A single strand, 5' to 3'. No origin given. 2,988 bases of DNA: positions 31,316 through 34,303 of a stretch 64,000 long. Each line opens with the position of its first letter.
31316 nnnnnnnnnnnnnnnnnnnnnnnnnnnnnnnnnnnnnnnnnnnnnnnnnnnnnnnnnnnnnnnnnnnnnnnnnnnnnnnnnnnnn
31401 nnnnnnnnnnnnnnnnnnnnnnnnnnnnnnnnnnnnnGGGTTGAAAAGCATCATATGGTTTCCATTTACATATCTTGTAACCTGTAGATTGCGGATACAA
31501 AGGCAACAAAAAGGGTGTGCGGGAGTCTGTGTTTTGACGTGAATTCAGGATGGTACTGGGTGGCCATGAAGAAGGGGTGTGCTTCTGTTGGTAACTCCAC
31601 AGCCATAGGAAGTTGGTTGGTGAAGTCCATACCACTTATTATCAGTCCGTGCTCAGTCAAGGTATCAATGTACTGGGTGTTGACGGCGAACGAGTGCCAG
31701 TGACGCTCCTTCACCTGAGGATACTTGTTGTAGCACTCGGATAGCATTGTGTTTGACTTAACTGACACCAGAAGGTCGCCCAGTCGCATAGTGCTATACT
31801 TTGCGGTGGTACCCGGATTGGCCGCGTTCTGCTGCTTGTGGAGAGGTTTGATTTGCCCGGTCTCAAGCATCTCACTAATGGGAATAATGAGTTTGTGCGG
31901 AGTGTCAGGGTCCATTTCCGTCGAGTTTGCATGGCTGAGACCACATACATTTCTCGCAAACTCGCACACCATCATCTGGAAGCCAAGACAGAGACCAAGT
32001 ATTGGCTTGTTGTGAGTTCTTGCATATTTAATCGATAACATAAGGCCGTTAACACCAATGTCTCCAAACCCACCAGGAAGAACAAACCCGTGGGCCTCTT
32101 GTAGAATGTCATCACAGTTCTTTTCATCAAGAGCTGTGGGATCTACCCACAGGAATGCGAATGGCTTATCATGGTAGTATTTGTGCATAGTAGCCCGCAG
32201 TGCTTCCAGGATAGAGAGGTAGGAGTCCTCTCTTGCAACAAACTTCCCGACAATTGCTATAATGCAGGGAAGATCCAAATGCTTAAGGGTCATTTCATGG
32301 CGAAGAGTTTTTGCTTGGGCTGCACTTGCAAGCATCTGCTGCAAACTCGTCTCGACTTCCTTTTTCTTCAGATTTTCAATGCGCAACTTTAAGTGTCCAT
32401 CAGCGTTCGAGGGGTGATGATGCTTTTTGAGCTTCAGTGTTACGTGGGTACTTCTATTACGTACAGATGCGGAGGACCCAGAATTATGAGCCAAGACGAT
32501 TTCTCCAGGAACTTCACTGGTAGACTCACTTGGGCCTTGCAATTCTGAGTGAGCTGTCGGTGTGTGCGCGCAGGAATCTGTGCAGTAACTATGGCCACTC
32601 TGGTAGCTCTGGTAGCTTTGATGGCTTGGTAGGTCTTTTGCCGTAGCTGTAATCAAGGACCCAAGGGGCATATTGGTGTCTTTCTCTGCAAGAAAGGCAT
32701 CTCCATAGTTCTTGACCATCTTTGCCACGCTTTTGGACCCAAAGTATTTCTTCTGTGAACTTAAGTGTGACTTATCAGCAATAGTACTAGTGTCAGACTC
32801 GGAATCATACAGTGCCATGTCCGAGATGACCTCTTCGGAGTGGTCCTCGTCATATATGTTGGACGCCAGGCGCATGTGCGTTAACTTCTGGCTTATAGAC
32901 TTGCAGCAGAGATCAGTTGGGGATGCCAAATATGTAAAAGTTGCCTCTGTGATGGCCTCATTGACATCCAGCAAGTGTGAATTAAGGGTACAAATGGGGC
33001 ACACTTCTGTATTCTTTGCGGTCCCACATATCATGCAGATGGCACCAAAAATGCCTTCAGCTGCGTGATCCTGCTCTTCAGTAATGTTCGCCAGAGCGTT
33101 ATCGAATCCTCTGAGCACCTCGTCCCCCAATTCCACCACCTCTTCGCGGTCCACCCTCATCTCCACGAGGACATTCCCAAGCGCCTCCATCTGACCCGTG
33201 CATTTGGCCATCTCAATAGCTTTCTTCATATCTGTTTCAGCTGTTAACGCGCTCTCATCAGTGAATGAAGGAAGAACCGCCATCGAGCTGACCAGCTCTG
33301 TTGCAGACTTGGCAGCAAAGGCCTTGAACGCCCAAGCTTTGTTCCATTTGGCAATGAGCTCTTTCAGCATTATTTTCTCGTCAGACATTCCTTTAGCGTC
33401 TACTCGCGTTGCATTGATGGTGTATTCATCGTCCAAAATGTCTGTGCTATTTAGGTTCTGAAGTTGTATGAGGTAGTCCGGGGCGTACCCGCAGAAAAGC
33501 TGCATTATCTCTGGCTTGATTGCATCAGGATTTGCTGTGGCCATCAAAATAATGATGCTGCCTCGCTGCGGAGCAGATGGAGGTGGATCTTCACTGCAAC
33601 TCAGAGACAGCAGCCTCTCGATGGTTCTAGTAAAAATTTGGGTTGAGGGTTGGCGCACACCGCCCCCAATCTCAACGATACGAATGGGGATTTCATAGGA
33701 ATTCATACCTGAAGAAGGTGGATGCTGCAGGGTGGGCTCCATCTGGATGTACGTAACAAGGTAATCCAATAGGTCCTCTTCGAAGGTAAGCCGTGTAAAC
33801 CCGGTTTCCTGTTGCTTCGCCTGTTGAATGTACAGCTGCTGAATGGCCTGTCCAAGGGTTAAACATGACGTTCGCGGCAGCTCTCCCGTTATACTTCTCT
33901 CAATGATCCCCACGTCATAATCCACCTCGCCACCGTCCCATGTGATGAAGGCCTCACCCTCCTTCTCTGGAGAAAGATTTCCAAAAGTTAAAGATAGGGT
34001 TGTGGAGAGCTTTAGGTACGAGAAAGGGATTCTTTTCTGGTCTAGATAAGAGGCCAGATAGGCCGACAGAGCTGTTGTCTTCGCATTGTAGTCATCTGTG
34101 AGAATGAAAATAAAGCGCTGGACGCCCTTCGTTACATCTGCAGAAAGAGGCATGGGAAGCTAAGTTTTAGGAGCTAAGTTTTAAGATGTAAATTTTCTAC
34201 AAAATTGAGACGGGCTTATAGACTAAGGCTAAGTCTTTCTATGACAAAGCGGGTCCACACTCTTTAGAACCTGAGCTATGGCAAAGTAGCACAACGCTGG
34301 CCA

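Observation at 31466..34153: CTP synthase-like gene with a degenerate N-terminal nucleotide-binding loop and a ~330-aa insertion carrying a Cys cluster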

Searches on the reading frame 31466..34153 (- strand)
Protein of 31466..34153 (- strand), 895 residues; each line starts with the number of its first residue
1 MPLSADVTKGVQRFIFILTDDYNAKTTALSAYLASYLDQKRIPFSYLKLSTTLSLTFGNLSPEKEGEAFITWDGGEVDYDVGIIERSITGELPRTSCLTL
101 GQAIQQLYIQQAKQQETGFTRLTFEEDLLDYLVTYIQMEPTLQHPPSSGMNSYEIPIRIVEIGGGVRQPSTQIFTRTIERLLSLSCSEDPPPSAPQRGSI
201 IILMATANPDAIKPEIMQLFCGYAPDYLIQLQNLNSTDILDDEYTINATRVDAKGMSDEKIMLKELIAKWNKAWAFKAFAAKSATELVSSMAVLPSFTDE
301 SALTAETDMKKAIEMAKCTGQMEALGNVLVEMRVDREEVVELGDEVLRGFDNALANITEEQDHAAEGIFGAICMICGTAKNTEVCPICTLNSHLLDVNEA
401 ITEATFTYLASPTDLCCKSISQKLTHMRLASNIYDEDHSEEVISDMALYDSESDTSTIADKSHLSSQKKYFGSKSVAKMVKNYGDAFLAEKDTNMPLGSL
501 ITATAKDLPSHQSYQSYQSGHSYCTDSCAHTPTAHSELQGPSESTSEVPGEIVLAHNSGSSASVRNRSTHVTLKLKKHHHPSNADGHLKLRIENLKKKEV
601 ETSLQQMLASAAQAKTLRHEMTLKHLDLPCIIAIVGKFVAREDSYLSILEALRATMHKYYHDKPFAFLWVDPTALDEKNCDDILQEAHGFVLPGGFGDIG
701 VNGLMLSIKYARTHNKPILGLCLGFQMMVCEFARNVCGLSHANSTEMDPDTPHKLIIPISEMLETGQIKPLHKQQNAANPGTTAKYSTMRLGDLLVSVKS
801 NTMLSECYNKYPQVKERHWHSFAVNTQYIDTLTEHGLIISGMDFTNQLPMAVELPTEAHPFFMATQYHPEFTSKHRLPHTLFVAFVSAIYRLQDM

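Call 3: search_protein_families(library=pfam, proteins=[window:31466-34153:-], max_evalue=1)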
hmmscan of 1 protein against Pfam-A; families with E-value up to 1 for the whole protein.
window:31466-34153:- (895 aa): 4 families
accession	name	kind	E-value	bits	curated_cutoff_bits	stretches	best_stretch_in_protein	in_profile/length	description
PF00117.34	GATase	-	3.9e-24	85.8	22.8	1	665-886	24-188/190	Glutamine amidotransferase class-I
PF06418.20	CTP_synth_N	-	2.5e-11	43.9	26.1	1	30-181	19-159/265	CTP synthase N-terminus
PF07722.19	Peptidase_C26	-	2.3e-05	24.7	20.5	1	708-870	98-219/219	Peptidase C26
PF11353.13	DUF3153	-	0.27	11.3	21.4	1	554-617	17-79/191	Protein of unknown function (DUF3153)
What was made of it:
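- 31469..32278 (-): Class-I glutamine amidotransferase domain, residues 626-895. Pfam GATase 85.8 bits (call 3).
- On Class-I glutamine amidotransferase (Pfam PF00117): 85.8 against 22.8 bits (call 3).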

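Call 4: search_solved_structures(query=window:31466-34153:-, max_evalue=0.01, show_alignments=2)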
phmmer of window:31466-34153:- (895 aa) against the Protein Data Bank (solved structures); distinct sequences matched with E-value up to 0.01: 28.
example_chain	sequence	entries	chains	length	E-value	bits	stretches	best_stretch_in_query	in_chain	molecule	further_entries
1vcm_A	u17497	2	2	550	1e-55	193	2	622-893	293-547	CTP synthetase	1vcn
1vco_A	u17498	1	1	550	3.8e-55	191.2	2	622-893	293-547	CTP synthetase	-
4zdk_A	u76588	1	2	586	1.4e-54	189.3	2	631-889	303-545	CTP synthase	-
4zdi_A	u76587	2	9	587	1.4e-54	189.2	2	631-889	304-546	CTP synthase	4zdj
8uv4_R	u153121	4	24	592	1.5e-54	189.2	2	631-889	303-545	CTP synthase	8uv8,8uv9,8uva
3nva_A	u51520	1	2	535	1.1e-52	183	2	631-890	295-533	CTP synthase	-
9kao_A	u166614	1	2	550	3.3e-49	171.5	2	630-890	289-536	CTP synthase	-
5tkv_A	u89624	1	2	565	1.2e-46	163.1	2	631-892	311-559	CTP synthase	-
8i9o_A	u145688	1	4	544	1.3e-46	163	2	631-892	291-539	CTP synthase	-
1s1m_A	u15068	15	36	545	1.3e-46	163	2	631-892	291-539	CTP synthase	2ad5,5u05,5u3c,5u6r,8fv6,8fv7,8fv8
7mip_C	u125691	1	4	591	2.9e-45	158.5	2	629-883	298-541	CTP synthase 1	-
5u03_A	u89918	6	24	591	8.2e-45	157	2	629-883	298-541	CTP synthase 1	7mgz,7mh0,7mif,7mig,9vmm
7dpw_A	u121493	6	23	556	2.3e-44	155.5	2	604-888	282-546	CTP synthase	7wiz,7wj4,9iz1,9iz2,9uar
6l6z_D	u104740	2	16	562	2.5e-44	155.4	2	604-888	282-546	CTP synthase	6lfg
7dpt_A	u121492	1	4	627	4.1e-44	154.7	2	604-888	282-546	CTP synthase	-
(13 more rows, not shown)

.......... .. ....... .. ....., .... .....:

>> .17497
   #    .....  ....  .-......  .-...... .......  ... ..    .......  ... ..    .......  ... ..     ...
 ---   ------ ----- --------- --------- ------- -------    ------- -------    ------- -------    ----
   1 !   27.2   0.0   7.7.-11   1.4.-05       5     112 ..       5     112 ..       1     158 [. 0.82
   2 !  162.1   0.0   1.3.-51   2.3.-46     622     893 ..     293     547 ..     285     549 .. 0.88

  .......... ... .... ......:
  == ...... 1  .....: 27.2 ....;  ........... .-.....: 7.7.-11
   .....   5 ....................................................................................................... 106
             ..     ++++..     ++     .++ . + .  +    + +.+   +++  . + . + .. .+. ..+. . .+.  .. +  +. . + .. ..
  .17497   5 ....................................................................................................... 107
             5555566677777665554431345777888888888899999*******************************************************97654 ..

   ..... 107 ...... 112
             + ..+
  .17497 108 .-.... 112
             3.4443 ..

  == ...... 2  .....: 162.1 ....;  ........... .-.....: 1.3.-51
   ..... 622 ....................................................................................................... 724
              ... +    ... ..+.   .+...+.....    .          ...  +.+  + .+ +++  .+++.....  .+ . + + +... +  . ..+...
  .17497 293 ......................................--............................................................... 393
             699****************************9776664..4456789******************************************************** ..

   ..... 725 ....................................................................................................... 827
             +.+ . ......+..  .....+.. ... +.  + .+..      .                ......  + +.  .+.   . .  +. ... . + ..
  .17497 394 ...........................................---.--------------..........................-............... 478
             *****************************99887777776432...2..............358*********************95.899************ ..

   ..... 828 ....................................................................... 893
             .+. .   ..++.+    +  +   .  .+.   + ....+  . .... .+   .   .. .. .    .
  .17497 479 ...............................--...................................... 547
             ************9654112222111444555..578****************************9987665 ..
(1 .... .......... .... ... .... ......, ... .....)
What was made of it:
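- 31469..32278 (-): Aligned to T. thermophilus CTPS 293-547, E 1e-55 (call 4).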

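Call 5: find_homologous_proteins(query=window:31466-34153:-, max_evalue=0.001)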
Query window:31466-34153:- (895 aa): 5 proteins with E <= 0.001 among 8000 candidates.
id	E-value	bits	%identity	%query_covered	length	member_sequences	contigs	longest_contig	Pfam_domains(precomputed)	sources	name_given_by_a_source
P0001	0.0e+0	1955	95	100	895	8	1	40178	PF07722.20,PF06418.21,PF00117.35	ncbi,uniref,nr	ncbi:CTP synthase/UTP-ammonia lyase [Giardia lamblia P15]|uniref:CTP synthase n=1 Tax=Giardia intest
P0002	0.0e+0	1769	86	100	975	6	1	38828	PF06418.21,PF00117.35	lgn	-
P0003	0.0e+0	1749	86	100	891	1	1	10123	PF06418.21,PF00117.35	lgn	-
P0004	0.0e+0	1726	84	100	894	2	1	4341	PF06418.21,PF00117.35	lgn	-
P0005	1.9e-161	558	54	31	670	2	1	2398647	PF06418.21,PF00117.35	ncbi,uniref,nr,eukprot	ncbi:CTP synthase/UTP-ammonia lyase [Giardia muris]|uniref:CTP synthase n=1 Tax=Giardia muris TaxID=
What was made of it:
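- Tried and rejected: Full-length homologue search (call 5).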

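Call 25: search_solved_structures(query=A1, max_evalue=0.00001, show_alignments=1)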
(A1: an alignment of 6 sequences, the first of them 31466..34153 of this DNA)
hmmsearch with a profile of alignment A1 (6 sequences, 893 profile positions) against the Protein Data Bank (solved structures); distinct sequences matched with E-value up to 0.00001: 27.
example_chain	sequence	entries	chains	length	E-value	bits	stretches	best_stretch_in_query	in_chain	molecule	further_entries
1vcm_A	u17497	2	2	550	3.4e-68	234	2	620-888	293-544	CTP synthetase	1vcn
1vco_A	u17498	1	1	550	4.8e-68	233.5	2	620-888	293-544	CTP synthetase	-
3nva_A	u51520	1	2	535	3.2e-63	217.6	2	630-887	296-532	CTP synthase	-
9kao_A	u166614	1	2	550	4.3e-61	210.5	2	629-889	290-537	CTP synthase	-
4zdk_A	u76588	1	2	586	8.6e-61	209.5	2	630-886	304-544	CTP synthase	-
4zdi_A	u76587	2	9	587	8.7e-61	209.5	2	630-886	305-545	CTP synthase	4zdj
8uv4_R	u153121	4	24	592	9e-61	209.5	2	630-886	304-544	CTP synthase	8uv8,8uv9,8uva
5tkv_A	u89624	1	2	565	7.7e-57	196.5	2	629-889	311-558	CTP synthase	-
8i9o_A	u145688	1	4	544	7.8e-57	196.4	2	629-889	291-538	CTP synthase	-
1s1m_A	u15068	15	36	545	7.8e-57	196.4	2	629-889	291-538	CTP synthase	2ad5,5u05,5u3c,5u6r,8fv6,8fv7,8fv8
7dpw_A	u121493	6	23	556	8.2e-53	183.1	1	585-885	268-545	CTP synthase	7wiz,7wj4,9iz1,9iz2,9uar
6l6z_D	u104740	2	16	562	8.6e-53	183.1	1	585-885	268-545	CTP synthase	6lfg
7dpt_A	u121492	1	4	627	1.5e-52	182.3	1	586-885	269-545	CTP synthase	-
7mip_C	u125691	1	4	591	3e-52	181.3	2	627-876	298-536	CTP synthase 1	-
7miv_D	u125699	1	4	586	7.1e-51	176.7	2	624-877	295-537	CTP synthase 2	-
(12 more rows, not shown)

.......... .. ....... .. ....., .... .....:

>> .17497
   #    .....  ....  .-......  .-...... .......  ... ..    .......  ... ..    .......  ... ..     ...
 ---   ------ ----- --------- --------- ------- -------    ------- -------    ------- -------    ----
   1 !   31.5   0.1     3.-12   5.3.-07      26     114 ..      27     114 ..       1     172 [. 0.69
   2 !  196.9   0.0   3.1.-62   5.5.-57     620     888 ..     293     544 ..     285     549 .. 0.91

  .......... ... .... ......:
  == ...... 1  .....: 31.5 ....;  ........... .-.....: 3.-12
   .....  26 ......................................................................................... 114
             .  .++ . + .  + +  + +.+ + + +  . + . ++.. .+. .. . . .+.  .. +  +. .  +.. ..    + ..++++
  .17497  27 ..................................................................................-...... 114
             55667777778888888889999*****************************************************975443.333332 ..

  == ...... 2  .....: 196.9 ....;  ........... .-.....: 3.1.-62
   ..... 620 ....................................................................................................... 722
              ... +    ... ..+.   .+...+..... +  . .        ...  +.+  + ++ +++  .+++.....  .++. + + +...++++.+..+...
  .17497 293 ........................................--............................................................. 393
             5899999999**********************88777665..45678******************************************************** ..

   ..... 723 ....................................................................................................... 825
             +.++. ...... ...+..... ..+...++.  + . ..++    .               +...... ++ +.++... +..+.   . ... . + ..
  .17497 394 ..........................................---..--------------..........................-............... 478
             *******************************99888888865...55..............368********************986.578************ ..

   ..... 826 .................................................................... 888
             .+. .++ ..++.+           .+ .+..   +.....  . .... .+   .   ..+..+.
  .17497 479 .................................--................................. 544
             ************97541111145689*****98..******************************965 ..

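Call 29: search_protein_representatives(alignment_id=A1)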
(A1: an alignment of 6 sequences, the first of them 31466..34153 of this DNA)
Query: 6 sequences, 893 profile positions. Proteins with E-value up to 0.001 (for the whole library): 8223; up to 1e-10: 3819; up to 1e-30: 594. The best 150 are listed.
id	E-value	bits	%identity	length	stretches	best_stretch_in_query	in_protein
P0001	0.0e+00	1951.1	-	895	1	1-893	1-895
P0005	0.0e+00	1053.9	-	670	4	621-889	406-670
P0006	7.2e-153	527.5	-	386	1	654-883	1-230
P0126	9.7e-139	480.7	-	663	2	627-887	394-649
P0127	4.2e-63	230.5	-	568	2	630-885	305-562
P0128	4.9e-60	220.3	-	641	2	627-886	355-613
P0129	2.3e-59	218.1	-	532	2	620-886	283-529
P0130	2.9e-59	217.8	-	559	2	627-886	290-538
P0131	5.0e-58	213.7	-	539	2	630-889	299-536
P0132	1.3e-57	212.3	-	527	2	623-887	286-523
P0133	4.4e-57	210.5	-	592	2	629-889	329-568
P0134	7.7e-57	209.8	-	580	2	628-888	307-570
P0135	1.3e-56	209.0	-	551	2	623-887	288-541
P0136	7.0e-56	206.6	-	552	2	630-887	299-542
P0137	1.3e-55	205.6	-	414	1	628-887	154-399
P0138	2.5e-55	204.7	-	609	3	630-771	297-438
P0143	4.5e-53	197.3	-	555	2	629-889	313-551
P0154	1.2e-51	192.6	-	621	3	627-809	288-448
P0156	1.8e-51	192.0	-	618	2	629-885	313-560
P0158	5.5e-51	190.4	-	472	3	13-181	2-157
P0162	1.9e-50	188.6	-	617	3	679-887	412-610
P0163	2.3e-50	188.3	-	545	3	630-756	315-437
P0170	6.9e-50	186.7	-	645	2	625-886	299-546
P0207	2.7e-47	178.2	-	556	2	618-886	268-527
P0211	6.5e-47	176.9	-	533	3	624-755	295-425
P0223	2.1e-46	175.2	-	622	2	631-884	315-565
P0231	5.8e-46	173.8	-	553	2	627-886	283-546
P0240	1.3e-45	172.6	-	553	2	630-890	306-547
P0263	1.2e-44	169.3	-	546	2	630-887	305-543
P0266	1.4e-44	169.1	-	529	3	615-755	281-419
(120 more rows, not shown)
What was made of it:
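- Family distribution: the exhaustive profile search gives P0001, P0005 and P0126 at 480 bits or more, then a drop to 230 bits (call 29).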

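Call 30: list_cluster_members(proteins=[P0126, P0127, P0128, P0154, P0158, P0138, P0162, P0156, P0170, P0223])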
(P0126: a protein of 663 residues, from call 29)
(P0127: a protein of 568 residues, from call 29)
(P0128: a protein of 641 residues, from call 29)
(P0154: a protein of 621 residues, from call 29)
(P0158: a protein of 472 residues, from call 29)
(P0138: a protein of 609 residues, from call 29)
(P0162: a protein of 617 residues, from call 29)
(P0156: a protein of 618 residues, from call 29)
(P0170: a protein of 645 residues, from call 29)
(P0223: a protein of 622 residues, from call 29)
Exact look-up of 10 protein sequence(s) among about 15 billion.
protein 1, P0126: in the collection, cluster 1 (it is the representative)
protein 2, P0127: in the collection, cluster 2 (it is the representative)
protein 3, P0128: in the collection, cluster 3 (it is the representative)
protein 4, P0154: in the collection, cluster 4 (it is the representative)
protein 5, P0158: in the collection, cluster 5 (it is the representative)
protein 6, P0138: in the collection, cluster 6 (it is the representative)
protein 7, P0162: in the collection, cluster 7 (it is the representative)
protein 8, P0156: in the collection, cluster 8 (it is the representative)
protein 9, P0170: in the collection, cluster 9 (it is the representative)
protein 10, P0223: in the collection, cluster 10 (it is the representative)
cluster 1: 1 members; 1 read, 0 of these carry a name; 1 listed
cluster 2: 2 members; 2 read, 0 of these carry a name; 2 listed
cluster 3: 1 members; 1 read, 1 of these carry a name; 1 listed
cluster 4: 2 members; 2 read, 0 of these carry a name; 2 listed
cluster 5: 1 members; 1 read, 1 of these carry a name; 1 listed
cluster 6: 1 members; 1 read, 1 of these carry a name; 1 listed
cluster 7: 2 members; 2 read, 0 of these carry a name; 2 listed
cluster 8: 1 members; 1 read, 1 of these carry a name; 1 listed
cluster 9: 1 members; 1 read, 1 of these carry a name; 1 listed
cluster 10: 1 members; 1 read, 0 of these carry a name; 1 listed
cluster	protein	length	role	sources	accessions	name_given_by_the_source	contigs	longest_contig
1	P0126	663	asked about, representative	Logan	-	-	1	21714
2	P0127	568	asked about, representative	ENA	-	-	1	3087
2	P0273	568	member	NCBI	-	-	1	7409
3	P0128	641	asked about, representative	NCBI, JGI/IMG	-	CTP synthase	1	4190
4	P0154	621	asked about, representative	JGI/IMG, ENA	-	-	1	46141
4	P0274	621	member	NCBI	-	-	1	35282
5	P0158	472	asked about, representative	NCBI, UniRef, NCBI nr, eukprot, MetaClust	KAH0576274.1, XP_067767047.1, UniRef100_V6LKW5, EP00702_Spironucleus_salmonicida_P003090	CTP synthase [Spironucleus salmonicida] | CTP synthase n=1 Tax=Spironucleus salmonicida TaxID=348837 RepID=V6LKW5_9EUKA | EST44381.1 CTP synthase [Spironucleus salmonicida]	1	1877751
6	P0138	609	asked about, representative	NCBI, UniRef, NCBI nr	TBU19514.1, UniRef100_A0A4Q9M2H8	CTP synthase [Hamiltosporidium tvaerminnensis] | CTP synthase n=1 Tax=Hamiltosporidium tvaerminnensis TaxID=1176355 RepID=A0A4Q9M2H8_9MICR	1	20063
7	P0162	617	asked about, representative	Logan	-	-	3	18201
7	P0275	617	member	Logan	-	-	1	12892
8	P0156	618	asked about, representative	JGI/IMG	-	CTP synthase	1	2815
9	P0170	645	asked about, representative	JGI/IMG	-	CTP synthase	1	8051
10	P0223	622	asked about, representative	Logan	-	-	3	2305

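Call 32: find_encoding_contigs(protein=P0162, flank=10000, max_places=3)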
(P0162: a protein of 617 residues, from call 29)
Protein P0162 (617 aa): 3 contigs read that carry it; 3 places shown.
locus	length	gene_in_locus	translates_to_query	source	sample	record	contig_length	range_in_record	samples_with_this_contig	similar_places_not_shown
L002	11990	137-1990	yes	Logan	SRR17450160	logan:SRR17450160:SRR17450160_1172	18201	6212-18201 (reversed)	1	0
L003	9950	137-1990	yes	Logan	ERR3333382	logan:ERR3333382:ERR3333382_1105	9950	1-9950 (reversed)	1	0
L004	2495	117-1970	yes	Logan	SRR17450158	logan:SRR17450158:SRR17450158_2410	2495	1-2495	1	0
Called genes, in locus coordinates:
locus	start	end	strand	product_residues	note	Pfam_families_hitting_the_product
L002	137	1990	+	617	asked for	PF06418:CTP_synth_N, PF00117:GATase, PF07722:Peptidase_C26 (faint)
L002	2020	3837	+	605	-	PF00258:Flavodoxin_1, PF00667:FAD_binding_1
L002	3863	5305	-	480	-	PF12796:Ank_2, PF13637:Ank_4 (faint), PF13857:Ank_5 (faint), PF00023:Ank (faint), PF13606:Ank_3 (faint), PF12796:Ank_2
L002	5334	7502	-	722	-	-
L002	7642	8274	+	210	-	-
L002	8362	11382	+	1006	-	PF13516:LRR_6 (faint), PF27087:LRR_TMOD-LMOD (faint), PF00560:LRR_1 (faint)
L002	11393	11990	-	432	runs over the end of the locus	PF25133:TYW2_N_2, PF02475:TRM5-TYW2_MTfase, PF02005:TRM (weak)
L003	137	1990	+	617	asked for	PF06418:CTP_synth_N, PF00117:GATase, PF07722:Peptidase_C26 (faint)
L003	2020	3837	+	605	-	PF00258:Flavodoxin_1, PF00667:FAD_binding_1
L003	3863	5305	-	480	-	PF12796:Ank_2, PF13637:Ank_4 (faint), PF13857:Ank_5 (faint), PF00023:Ank (faint), PF13606:Ank_3 (faint), PF12796:Ank_2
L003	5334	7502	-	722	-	-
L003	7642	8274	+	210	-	-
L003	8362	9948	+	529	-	?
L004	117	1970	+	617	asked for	PF06418:CTP_synth_N, PF00117:GATase, PF07722:Peptidase_C26 (faint)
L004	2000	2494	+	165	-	?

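Call 34: find_encoding_contigs(protein=P0002, flank=3000, max_places=6)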
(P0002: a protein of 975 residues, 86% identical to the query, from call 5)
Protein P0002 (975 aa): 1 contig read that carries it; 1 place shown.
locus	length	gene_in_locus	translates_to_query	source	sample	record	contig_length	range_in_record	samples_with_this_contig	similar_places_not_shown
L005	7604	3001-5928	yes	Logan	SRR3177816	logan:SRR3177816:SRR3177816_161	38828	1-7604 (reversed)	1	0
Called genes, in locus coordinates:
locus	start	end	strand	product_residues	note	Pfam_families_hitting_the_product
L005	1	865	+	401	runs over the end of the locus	-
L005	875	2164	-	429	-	PF00443:UCH, PF13423:UCH_1 (faint)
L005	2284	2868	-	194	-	PF01105:EMP24_GP25L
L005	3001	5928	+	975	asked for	PF06418:CTP_synth_N, PF00117:GATase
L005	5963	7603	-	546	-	?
